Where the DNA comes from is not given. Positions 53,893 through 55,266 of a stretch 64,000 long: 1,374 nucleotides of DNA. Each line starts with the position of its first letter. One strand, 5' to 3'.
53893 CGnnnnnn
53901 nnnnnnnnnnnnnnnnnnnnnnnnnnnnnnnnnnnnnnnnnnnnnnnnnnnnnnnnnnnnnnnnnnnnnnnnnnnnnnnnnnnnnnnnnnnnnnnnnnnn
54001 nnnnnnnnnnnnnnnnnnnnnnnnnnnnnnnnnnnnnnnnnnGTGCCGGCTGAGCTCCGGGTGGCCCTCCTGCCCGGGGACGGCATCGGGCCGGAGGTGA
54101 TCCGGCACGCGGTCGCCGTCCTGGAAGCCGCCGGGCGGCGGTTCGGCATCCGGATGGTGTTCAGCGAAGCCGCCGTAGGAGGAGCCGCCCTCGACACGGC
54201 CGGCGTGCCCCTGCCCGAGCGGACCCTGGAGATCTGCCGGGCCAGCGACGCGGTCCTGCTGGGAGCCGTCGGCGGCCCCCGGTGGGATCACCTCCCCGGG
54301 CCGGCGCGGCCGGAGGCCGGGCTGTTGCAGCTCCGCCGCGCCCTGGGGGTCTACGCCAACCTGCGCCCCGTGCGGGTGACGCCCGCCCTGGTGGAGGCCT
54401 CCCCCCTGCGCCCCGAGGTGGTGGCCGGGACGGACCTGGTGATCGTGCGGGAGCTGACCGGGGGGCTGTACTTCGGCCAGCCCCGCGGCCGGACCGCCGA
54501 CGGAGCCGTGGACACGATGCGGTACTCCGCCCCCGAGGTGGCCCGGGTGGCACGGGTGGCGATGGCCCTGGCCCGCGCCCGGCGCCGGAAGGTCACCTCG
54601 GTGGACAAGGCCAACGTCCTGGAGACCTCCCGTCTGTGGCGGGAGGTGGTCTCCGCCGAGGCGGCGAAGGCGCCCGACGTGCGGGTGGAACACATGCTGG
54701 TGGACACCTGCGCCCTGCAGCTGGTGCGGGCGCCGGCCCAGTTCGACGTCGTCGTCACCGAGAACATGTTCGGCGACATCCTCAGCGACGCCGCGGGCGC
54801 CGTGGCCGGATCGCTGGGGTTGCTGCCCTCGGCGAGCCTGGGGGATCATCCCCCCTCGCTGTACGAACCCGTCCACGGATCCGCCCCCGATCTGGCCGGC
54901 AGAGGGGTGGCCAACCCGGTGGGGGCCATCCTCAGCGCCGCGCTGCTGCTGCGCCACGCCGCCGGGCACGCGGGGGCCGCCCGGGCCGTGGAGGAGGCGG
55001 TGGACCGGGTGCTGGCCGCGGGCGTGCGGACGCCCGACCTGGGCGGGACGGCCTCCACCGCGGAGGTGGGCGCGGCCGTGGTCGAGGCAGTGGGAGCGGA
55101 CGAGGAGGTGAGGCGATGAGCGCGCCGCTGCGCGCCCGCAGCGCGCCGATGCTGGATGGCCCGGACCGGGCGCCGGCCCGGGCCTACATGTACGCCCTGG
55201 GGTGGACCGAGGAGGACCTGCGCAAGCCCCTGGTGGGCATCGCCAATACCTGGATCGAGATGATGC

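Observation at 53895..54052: Unlisted 52-codon ORF wedged between leuD and leuB with strong RBS and stop/start overlap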

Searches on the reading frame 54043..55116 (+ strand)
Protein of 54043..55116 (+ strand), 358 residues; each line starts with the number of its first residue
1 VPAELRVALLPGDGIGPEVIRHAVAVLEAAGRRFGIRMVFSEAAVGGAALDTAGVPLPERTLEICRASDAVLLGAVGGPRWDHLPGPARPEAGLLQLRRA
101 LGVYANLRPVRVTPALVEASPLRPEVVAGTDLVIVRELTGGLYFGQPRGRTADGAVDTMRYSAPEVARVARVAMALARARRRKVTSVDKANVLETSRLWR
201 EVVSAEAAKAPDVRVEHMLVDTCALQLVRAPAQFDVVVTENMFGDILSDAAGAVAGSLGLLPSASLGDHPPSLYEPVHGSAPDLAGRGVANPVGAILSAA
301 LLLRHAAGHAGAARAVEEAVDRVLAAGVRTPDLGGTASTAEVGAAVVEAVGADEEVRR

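Call 4: search_protein_families(library=pfam, proteins=[window:54043-55116:+], max_evalue=1)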
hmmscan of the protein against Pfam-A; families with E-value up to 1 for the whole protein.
window:54043-55116:+ (358 aa): 1 family
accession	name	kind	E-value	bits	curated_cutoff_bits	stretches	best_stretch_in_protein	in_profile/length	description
PF00180.25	Iso_dh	-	7.9e-133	443.4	27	1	7-346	2-348/348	Isocitrate/isopropylmalate dehydrogenase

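Call 7: search_protein_families(library=ncbifam, proteins=[window:54043-55116:+], max_evalue=1)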
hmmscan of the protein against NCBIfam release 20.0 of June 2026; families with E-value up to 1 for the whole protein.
window:54043-55116:+ (358 aa): 19 families
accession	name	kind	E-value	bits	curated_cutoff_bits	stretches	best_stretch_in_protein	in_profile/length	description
TIGR00169.1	leuB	equivalog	4.5e-145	483.1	353.2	1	6-349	1-348/349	3-isopropylmalate dehydrogenase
TIGR02088.1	LEU3_arch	subfamily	1.4e-90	303.9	409.8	1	7-346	1-323/324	isopropylmalate/isohomocitrate dehydrogenases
TIGR02089.1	TTC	equivalog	1e-77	261.4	470.4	1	5-350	4-352/352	tartrate dehydrogenase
NF002898.0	PRK03437.1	equivalog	2.2e-77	260.7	393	1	3-350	3-345/347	3-isopropylmalate dehydrogenase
NF040626.1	AksF2_Meth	equivalog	1.1e-75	255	540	1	6-349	3-329/333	homoisocitrate dehydrogenase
NF040855.1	iso_homocit_dh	equivalog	5.1e-72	243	680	1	6-350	3-319/345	isocitrate--homoisocitrate dehydrogenase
NF040619.1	AksF_Meth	equivalog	9.4e-71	238.7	500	1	6-344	3-341/343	homoisocitrate dehydrogenase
NF006048.0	PRK08194.1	equivalog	1.6e-68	231.4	501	1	5-350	4-349/352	tartrate dehydrogenase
NF006529.0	PRK08997.1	equivalog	8.8e-65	218.9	510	1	6-348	5-333/335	isocitrate dehydrogenase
NF006673.0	PRK09222.1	equivalog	2e-58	198.5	509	1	5-346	5-337/482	NADP-dependent isocitrate dehydrogenase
TIGR00175.1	mito_nad_idh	equivalog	7.7e-53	179.8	432.4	1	5-349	4-333/334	isocitrate dehydrogenase (NAD(+))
TIGR02924.1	ICDH_alpha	equivalog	4.1e-46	158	561.35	1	9-334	5-315/473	isocitrate dehydrogenase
NF005036.0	PRK06451.1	equivalog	1.7e-32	112.7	484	2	210-333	263-386/412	NADP-dependent isocitrate dehydrogenase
TIGR00183.1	prok_nadp_idh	equivalog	2.2e-31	109.2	567.3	2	196-334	260-394/417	isocitrate dehydrogenase (NADP(+))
NF005425.0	PRK07006.1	equivalog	1.1e-28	100.2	490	2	198-333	262-393/416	NADP-dependent isocitrate dehydrogenase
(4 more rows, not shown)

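Call 46: find_related_loci(query=window:54043-55116:+, collection=metagenome_contigs, flank=2500)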
Query window:54043-55116:+ (358 aa) in metagenome_contigs; peptide patterns used: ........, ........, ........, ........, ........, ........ (x = any residue, [..] = any of these).
600 stretches matched a pattern (row limit reached: there are more); 573 encode a relative of the query (tblastn E <= 1e-3); the best 80 are kept; 80 distinct loci.
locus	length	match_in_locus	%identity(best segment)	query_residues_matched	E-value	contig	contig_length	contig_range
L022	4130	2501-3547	60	4-348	2e-132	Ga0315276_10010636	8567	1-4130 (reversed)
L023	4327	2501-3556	60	6-351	9e-131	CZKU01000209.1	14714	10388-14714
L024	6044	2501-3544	69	1-350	5e-144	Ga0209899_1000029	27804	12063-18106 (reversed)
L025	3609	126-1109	63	6-333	5e-128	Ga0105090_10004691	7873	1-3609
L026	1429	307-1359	60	5-348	3e-138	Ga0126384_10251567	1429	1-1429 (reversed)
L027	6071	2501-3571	60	7-351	2e-125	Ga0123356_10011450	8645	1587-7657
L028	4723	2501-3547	55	4-348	7e-127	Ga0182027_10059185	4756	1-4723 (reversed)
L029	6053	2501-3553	54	6-358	4e-125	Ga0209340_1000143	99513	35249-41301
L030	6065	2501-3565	56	4-354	4e-125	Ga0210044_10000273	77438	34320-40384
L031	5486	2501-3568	57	4-357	1e-124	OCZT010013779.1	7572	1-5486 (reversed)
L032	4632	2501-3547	56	6-350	2e-124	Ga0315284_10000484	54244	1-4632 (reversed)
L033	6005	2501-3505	63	6-336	4e-123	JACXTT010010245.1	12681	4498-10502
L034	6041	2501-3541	53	6-348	5e-123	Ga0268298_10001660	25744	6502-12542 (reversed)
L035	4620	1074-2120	50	6-350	1e-122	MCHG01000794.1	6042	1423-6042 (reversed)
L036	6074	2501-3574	57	2-352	2e-122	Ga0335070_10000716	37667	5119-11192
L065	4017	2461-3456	62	6-333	2e-120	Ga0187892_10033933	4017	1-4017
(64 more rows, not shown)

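Call 54: find_homologous_proteins(query=A4, max_evalue=10)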
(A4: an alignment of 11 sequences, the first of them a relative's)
Query A4 (11 sequences) (46 aa, profile of the alignment): 57 proteins with E <= 10 among 2115 candidates.
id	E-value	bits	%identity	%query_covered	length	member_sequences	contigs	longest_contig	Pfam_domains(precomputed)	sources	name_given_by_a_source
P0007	1.6e-22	97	48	46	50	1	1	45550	-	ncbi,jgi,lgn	jgi:hypothetical protein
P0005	7.6e-22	95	64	30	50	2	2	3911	-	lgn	-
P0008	1.1e-21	95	48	46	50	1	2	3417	-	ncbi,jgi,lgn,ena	-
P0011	6.3e-21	92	48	46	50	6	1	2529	-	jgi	-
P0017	2.0e-20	91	57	50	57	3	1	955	-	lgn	-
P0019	2.2e-20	90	71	30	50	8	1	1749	-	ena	-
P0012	3.6e-20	90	57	50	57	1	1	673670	-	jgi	-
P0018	5.8e-20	89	71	30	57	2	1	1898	-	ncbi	-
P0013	1.0e-19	88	48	46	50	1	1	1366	-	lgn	-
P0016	1.1e-19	88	48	46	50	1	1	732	-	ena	-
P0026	1.3e-19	88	57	50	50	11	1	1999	-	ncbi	-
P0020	1.6e-19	88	57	46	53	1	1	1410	-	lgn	-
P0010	2.0e-19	87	55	67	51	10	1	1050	-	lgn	-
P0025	4.9e-19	86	71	30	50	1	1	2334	-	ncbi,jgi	-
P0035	6.7e-19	86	64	30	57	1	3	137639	-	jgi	jgi:hypothetical protein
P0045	2.0e-7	49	80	100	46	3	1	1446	-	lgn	-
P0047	6.7e-7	47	29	91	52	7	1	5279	-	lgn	-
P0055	3.3e+0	26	64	24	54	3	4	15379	-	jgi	jgi:hypothetical protein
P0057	9.4e+0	24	60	22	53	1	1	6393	-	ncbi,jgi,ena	-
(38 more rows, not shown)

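Call 56: find_encoding_contigs(protein=P0055, flank=5000, max_places=2)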
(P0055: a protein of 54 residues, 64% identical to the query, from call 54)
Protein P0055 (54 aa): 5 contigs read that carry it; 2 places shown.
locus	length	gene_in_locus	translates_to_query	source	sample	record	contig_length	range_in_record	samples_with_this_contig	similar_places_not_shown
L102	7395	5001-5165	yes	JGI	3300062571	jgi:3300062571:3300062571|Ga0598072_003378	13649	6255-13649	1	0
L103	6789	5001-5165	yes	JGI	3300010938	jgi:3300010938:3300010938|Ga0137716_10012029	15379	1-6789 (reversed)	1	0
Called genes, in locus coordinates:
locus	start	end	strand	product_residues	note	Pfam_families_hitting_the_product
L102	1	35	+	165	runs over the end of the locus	PF01842:ACT, PF22629:ACT_AHAS_ss, PF13710:ACT_5, PF10369:ALS_ss_C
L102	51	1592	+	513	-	PF00682:HMGL-like, PF22617:HCS_D2, PF08502:LeuA_dimer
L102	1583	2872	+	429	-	PF00330:Aconitase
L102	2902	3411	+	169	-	PF00694:Aconitase_C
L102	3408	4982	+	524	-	PF00682:HMGL-like, PF22617:HCS_D2, PF08502:LeuA_dimer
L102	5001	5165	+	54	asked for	-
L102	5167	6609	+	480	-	PF00171:Aldedh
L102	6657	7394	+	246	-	?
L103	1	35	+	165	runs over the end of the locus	PF01842:ACT, PF22629:ACT_AHAS_ss, PF13710:ACT_5, PF10369:ALS_ss_C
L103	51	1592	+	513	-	PF00682:HMGL-like, PF22617:HCS_D2, PF08502:LeuA_dimer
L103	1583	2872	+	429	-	PF00330:Aconitase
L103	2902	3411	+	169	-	PF00694:Aconitase_C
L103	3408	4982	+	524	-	PF00682:HMGL-like, PF22617:HCS_D2, PF08502:LeuA_dimer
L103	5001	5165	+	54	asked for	-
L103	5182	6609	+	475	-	PF00171:Aldedh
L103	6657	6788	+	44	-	?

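Call 57: find_encoding_contigs(protein=P0057, flank=5000, max_places=2)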
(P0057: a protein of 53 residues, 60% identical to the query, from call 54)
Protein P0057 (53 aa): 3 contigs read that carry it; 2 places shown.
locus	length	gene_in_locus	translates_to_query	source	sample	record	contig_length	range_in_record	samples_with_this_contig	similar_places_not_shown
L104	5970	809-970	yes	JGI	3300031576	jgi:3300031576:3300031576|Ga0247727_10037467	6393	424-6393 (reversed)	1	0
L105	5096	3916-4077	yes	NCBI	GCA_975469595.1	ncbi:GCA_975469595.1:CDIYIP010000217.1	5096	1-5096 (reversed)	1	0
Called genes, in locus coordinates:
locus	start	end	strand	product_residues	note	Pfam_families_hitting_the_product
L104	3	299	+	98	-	PF00330:Aconitase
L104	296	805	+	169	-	PF00694:Aconitase_C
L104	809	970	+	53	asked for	-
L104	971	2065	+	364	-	PF00180:Iso_dh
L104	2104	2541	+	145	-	PF01047:MarR, PF12802:MarR_2, PF13463:HTH_27 (weak)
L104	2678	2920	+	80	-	-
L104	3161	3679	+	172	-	-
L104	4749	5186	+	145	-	PF07366:SnoaL, PF12680:SnoaL_2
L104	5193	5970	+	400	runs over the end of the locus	?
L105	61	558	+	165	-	PF01842:ACT, PF22629:ACT_AHAS_ss, PF13710:ACT_5, PF10369:ALS_ss_C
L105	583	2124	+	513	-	PF00682:HMGL-like, PF22617:HCS_D2, PF08502:LeuA_dimer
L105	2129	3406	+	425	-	PF00330:Aconitase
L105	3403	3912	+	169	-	PF00694:Aconitase_C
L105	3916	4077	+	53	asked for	-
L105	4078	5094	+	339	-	?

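Call 58: find_encoding_contigs(protein=P0047, flank=5000, max_places=2)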
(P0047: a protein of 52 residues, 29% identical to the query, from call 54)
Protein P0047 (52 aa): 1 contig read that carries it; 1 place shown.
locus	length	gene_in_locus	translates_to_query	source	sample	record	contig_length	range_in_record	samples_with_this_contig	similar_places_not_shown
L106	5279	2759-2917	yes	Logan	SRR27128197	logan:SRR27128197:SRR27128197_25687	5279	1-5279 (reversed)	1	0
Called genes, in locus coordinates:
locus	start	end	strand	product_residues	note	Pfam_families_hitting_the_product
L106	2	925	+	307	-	?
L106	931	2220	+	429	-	PF00330:Aconitase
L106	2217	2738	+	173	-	PF00694:Aconitase_C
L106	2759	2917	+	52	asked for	-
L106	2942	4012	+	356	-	PF00180:Iso_dh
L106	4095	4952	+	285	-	-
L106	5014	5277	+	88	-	?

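Call 71: search_protein_families(library=pfam, alignment_id=A4, max_evalue=10)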
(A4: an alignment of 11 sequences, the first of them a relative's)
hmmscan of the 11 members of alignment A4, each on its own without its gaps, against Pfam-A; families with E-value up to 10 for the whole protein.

A. member 1, L024:2368-2505:+ (46 aa): 0 families

B. families by the number of members that match (of 11 scanned): 2 families
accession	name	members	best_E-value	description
PF21928.1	XLF_CC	1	0.18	XLF protein coiled-coil region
PF04991.19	LicD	1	0.25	LicD family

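Call 72: search_protein_families(library=ncbifam, proteins=[P0055, P0045], max_evalue=10)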
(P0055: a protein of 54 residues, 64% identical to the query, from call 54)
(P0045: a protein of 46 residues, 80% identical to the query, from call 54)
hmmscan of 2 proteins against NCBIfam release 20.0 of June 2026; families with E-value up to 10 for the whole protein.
P0055 (54 aa): 0 families

P0045 (46 aa): 0 families
